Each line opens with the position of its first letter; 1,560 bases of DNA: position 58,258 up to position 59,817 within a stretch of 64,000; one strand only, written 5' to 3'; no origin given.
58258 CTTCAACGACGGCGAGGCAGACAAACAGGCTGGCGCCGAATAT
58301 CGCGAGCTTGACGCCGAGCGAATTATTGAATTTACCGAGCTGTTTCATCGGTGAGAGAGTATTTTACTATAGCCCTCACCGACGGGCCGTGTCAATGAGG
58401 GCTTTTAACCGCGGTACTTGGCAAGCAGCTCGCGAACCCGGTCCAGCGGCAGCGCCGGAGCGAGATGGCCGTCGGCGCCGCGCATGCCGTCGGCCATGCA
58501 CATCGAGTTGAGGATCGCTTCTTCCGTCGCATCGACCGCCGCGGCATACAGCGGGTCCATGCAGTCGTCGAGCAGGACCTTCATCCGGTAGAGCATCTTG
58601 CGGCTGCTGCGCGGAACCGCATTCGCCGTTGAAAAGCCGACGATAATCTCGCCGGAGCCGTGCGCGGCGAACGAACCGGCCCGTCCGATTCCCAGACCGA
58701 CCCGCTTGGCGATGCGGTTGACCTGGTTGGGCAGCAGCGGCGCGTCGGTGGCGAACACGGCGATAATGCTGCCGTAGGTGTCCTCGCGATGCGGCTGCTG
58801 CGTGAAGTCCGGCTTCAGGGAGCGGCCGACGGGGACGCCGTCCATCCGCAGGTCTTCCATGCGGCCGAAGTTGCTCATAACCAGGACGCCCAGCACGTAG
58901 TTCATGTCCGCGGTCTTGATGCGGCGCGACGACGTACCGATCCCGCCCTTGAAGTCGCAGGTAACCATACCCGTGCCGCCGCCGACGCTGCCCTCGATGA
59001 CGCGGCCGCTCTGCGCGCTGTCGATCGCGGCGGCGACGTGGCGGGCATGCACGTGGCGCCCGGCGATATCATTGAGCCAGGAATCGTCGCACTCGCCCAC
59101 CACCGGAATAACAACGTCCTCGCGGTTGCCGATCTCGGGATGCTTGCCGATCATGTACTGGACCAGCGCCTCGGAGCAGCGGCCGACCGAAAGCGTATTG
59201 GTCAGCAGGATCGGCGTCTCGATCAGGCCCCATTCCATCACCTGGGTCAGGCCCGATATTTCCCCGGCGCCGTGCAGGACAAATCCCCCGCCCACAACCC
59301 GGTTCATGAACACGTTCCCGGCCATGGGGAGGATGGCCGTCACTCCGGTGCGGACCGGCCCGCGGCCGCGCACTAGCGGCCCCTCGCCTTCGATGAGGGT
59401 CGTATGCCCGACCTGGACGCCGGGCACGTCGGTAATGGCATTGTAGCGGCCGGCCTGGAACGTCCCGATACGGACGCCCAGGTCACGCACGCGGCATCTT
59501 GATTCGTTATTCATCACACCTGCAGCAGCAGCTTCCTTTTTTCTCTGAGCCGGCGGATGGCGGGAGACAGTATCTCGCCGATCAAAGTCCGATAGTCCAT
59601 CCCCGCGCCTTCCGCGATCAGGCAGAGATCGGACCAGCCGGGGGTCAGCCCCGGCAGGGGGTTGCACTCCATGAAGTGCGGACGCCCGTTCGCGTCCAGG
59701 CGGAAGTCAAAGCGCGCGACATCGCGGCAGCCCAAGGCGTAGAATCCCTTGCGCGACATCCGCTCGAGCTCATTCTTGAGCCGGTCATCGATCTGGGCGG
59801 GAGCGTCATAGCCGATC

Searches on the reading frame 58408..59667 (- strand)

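Call 45: search_protein_families(library=pfam, proteins=[window:58408-59667:-], max_evalue=0.00001)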
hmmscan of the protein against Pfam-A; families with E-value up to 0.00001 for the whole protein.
window:58408-59667:- (420 aa): 1 family
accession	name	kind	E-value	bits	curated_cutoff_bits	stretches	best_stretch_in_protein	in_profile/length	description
PF03576.19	Peptidase_S58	-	4.8e-114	381.4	23.9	1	76-401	1-305/307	Peptidase family S58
